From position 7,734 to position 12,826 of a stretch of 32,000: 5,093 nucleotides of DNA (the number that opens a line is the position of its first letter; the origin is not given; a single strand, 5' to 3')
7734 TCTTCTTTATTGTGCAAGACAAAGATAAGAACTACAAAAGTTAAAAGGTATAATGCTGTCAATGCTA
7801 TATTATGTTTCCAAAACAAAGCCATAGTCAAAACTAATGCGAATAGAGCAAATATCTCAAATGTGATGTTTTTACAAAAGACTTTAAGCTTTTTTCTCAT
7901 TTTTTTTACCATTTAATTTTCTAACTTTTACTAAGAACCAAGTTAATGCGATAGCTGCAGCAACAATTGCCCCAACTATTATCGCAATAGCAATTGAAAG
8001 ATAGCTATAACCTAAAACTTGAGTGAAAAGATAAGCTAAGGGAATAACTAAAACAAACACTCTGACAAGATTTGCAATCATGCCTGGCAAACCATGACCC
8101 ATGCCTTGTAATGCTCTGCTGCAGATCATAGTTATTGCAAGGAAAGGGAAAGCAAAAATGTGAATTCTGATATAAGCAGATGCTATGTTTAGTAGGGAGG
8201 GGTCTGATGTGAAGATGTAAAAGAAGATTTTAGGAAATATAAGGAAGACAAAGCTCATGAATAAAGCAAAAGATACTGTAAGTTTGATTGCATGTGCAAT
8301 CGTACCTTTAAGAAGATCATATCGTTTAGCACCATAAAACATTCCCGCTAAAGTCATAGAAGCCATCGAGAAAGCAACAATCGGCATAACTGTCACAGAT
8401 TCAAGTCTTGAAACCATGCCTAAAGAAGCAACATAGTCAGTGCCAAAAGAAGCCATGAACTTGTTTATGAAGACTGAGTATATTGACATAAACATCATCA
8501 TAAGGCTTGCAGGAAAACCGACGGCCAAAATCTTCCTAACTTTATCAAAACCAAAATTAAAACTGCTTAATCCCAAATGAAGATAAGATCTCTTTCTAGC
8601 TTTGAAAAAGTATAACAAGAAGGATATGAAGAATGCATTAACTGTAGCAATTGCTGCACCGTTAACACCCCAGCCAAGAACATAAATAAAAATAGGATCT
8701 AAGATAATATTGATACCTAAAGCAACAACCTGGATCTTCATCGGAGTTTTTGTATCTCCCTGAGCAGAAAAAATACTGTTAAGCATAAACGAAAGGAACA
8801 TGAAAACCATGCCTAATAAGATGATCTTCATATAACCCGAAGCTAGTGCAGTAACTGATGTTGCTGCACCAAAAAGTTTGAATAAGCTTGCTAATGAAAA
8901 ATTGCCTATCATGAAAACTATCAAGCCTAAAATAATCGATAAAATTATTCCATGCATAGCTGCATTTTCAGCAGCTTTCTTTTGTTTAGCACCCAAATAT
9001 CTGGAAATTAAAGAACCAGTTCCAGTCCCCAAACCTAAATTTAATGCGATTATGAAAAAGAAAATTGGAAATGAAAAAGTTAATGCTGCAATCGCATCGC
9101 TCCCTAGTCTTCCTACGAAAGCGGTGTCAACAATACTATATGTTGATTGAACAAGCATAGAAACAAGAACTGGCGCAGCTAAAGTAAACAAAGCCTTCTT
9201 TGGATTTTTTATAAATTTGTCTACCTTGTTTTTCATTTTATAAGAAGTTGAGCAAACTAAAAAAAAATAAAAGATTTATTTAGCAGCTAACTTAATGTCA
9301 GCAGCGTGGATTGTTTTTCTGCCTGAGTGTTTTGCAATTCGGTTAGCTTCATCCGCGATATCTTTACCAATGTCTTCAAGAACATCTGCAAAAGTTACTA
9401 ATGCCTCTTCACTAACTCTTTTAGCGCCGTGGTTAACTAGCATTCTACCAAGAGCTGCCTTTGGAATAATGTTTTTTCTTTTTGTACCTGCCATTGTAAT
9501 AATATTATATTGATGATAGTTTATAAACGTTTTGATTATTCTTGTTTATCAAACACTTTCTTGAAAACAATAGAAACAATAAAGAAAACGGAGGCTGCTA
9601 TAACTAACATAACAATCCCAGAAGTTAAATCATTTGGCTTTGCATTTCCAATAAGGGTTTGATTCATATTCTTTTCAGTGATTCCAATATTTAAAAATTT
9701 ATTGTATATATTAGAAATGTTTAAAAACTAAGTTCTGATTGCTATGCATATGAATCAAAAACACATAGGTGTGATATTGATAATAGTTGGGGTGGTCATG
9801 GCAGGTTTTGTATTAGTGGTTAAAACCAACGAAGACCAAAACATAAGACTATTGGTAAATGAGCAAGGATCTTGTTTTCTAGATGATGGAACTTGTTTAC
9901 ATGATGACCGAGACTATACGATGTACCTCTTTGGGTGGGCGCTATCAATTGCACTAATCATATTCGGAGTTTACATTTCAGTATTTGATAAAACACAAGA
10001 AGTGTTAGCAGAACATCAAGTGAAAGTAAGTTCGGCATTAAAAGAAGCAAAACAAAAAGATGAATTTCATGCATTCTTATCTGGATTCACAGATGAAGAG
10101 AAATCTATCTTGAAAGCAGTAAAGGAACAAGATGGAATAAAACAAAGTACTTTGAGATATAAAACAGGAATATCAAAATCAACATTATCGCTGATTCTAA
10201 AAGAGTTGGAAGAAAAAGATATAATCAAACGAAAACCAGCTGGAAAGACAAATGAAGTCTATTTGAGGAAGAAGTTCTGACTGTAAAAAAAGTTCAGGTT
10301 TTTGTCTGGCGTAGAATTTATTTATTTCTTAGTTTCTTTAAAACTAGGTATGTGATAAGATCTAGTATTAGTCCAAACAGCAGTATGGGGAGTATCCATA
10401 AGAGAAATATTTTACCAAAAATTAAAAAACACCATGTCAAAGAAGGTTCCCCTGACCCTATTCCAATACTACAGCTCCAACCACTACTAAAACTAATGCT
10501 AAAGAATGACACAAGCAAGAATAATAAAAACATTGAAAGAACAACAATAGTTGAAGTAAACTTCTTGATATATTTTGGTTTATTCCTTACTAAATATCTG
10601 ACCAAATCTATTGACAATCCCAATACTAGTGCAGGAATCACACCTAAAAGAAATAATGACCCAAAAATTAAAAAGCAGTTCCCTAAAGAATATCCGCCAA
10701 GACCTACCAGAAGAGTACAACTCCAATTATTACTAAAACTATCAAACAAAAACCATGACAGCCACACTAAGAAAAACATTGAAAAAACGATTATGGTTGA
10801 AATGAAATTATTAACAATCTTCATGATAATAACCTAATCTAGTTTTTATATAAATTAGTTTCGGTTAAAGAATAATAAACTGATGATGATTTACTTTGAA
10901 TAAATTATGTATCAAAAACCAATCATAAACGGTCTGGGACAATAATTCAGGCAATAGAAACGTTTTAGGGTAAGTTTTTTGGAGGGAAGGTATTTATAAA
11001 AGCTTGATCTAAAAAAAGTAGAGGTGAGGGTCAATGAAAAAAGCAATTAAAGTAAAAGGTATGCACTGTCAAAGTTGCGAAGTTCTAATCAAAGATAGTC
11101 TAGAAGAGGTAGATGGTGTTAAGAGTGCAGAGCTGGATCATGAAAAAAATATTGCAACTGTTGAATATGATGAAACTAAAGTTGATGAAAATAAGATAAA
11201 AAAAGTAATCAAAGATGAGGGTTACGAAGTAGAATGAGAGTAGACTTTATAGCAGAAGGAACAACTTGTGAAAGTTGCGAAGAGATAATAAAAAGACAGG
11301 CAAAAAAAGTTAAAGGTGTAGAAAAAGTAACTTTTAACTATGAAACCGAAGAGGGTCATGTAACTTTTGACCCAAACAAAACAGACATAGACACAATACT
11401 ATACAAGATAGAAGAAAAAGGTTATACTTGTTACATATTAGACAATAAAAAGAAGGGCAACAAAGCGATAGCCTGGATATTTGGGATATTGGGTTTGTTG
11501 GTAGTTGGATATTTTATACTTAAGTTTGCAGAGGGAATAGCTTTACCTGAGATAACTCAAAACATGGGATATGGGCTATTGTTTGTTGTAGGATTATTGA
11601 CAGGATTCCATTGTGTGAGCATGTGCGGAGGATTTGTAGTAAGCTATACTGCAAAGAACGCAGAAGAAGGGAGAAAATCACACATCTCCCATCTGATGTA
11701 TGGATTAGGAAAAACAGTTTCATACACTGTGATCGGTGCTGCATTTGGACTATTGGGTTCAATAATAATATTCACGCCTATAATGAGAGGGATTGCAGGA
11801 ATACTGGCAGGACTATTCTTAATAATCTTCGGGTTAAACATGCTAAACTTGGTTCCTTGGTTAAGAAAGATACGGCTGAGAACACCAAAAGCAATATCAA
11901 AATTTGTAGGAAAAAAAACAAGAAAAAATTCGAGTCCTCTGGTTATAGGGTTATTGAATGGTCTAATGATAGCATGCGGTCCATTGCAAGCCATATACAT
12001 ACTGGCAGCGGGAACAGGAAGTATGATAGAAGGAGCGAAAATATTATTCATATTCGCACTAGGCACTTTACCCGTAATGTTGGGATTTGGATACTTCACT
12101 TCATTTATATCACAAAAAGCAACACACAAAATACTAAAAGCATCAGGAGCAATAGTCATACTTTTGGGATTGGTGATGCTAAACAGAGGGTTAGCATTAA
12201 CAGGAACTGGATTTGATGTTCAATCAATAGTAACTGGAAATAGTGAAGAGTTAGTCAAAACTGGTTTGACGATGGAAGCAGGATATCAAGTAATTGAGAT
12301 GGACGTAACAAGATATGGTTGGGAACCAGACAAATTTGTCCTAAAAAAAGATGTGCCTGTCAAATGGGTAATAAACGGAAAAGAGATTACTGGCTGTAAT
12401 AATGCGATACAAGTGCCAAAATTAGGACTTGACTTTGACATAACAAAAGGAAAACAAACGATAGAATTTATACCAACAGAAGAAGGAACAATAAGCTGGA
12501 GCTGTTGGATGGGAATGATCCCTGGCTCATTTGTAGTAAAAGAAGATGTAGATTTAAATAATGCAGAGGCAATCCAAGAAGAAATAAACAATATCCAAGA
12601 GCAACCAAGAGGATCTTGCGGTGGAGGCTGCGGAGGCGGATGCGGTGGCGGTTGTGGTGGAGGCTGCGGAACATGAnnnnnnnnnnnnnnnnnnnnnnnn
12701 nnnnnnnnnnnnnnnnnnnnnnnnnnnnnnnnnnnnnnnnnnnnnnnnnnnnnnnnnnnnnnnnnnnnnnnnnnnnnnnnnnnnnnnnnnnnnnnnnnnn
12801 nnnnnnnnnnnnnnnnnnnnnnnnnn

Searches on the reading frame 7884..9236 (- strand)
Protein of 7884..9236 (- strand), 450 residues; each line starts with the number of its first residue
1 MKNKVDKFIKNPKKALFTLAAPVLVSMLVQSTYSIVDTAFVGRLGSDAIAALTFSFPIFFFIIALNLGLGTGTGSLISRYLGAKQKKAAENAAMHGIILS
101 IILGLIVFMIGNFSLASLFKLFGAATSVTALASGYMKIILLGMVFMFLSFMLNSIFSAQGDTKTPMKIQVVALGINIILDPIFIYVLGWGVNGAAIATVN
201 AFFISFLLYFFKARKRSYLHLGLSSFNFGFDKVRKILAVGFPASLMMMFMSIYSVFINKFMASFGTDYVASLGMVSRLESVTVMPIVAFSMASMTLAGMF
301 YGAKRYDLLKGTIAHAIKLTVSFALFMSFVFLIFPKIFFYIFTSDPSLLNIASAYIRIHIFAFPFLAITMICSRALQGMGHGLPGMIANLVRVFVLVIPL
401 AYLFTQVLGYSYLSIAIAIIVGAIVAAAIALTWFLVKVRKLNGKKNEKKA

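Call 17: search_protein_families(library=pfam, proteins=[window:7884-9236:-], max_evalue=0.001)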
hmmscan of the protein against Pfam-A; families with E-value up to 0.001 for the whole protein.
window:7884-9236:- (450 aa): 2 families
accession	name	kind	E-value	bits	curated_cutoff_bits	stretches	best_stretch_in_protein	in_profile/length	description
PF01554.23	MatE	-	1.1e-66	223.9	24.9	2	22-182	1-161/161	MatE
PF03023.19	MurJ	-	7.5e-11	41.7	27.4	1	8-220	191-406/451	Lipid II flippase MurJ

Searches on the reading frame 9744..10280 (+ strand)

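Call 17: search_protein_families(library=pfam, proteins=[window:9744-10280:+], max_evalue=0.001)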
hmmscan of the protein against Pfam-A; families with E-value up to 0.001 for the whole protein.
window:9744-10280:+ (178 aa): 7 families
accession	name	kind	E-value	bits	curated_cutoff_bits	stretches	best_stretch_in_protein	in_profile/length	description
PF24034.1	DUF7343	-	4.7e-11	42.8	27.6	1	117-174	3-61/62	Domain of unknown function (DUF7343)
PF01047.28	MarR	-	2.1e-07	31.1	24.6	1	116-165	2-51/59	MarR family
PF12802.13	MarR_2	-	7.7e-07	29.6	27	1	113-166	1-55/61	MarR family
PF13412.12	HTH_24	-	2.1e-05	24.4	21.9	1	120-162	6-48/48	Winged helix-turn-helix DNA-binding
PF25213.1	HVO_A0261_N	-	0.0001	22.6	35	1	120-165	14-58/86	HVO_A0261 N-terminal domain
PF05158.18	RNA_pol_Rpc34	-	0.00041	20.3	28.4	1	113-163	80-132/332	RNA polymerase Rpc34 subunit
PF01978.25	TrmB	-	0.00088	19.5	25.6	0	114-167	5-58/68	Sugar-specific transcriptional regulator TrmB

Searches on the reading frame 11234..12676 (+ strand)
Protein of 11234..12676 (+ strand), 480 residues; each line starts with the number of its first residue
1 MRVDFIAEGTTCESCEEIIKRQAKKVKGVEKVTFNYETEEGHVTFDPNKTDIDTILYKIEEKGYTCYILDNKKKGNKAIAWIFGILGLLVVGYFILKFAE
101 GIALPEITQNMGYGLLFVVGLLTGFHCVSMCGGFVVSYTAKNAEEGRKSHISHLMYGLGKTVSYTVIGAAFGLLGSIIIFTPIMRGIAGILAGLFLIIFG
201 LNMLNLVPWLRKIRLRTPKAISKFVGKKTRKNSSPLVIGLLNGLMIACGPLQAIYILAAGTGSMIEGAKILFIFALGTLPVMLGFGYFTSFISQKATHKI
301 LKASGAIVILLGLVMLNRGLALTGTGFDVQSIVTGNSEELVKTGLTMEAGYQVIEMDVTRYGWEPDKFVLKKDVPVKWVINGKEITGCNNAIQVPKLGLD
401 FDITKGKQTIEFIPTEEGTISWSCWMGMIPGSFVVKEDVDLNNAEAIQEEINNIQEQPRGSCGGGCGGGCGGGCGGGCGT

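Call 17: search_protein_families(library=pfam, proteins=[window:11234-12676:+], max_evalue=0.001)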
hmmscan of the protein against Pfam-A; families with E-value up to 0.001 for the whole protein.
window:11234-12676:+ (480 aa): 4 families
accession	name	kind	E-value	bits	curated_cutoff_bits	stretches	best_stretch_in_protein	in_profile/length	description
PF13386.12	DsbD_2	-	3.7e-48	164.5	24.9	1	116-313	2-198/199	Cytochrome C biogenesis protein transmembrane region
PF00403.32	HMA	-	1.8e-12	47.9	24.8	1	5-65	2-62/62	Heavy-metal-associated domain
PF02683.22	DsbD_TM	-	5.4e-07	29.6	27.1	1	115-317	7-216/219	Cytochrome C biogenesis protein transmembrane domain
PF13473.12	Cupredoxin_1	-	0.00081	19.8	27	0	348-435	17-104/104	Cupredoxin-like domain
